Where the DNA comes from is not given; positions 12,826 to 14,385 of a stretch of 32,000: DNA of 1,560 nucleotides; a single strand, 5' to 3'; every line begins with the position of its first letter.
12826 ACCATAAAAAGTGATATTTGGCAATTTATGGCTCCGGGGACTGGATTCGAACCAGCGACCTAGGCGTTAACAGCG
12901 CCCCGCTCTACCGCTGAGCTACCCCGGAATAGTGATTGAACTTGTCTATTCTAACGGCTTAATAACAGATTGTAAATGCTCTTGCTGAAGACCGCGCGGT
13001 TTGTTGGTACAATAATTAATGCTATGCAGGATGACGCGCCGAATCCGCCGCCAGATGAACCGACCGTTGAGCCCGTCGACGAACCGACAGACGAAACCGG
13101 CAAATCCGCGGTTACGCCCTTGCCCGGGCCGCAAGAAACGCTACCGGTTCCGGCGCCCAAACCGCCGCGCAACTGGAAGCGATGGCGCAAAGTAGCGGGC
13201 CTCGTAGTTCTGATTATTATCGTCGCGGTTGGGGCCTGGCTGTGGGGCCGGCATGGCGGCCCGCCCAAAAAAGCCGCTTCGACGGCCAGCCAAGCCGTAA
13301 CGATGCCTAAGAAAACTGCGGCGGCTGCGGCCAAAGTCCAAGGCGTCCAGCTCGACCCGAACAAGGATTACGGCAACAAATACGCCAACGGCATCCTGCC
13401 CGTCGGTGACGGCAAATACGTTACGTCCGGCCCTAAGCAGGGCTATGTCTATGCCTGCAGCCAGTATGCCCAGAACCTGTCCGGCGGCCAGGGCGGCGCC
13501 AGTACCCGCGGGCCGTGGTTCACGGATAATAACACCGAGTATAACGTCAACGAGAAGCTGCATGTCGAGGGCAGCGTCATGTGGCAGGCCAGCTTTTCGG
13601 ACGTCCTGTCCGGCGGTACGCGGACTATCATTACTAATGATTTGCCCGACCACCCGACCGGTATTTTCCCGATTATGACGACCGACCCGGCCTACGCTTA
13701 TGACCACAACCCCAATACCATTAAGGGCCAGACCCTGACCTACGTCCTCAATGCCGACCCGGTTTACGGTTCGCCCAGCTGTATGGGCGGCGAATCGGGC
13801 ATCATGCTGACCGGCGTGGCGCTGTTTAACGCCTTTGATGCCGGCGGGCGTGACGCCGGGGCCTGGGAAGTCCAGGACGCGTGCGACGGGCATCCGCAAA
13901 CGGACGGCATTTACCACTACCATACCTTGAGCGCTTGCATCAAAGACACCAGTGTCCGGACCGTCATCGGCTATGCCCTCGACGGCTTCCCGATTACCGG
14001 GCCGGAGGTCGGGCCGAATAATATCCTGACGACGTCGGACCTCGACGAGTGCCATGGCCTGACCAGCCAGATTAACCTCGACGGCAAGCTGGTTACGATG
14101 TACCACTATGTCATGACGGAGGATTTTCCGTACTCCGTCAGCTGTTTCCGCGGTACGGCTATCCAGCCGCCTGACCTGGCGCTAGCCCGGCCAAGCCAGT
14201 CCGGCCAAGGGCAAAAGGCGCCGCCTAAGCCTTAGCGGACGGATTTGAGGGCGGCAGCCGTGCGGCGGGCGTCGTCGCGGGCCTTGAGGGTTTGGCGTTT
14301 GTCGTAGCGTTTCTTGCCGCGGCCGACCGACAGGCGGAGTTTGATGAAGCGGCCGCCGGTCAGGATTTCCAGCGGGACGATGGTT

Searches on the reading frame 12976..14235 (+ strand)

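Call 11: search_protein_families(library=pfam, proteins=[window:12976-14235:+], max_evalue=0.01)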
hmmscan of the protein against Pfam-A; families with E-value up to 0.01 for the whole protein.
window:12976-14235:+ (419 aa): 1 family
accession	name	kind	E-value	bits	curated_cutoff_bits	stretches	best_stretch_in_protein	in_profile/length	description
PF14240.11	YHYH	-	4.4e-17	63.1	25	2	273-343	22-109/193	YHYH protein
